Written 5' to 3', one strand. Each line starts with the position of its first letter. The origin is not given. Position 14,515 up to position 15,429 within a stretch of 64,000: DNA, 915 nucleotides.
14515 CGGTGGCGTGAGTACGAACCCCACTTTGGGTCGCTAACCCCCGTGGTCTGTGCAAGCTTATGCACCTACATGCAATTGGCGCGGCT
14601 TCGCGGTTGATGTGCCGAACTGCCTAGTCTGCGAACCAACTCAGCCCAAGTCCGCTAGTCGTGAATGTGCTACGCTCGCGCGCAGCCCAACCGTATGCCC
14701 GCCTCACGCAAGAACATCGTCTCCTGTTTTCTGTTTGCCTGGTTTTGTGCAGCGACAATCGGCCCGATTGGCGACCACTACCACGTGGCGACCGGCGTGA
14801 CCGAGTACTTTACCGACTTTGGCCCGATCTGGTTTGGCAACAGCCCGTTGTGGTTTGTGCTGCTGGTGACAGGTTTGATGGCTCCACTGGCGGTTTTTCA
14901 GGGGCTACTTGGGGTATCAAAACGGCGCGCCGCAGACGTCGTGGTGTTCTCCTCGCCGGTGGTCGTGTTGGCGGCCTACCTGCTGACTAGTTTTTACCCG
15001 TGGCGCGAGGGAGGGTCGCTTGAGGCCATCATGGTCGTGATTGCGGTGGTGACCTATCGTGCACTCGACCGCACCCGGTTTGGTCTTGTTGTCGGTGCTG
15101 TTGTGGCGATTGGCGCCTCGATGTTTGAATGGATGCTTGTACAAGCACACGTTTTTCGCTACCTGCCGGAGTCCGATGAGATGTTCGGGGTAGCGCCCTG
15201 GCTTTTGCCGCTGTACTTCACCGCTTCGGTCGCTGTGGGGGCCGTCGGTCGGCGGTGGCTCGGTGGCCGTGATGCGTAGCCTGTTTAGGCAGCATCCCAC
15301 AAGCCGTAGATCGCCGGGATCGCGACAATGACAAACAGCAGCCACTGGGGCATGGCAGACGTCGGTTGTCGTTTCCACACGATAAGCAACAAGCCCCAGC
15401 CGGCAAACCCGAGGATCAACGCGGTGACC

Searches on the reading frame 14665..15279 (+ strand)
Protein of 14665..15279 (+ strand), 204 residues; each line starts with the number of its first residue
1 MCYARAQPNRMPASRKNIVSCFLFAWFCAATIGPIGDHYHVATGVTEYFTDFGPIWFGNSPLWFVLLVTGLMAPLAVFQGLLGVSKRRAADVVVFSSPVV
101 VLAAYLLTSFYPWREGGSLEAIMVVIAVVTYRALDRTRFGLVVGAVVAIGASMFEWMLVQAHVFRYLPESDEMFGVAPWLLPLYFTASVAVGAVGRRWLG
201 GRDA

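Call 64: search_protein_families(library=pfam, proteins=[window:14665-15279:+], max_evalue=0.0001)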
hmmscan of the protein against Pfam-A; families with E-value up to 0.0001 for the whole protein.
window:14665-15279:+ (204 aa): 1 family
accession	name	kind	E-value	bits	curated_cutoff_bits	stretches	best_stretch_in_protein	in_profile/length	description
PF07281.17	INSIG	-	1.5e-06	28.4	28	1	113-197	110-209/211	Insulin-induced protein (INSIG)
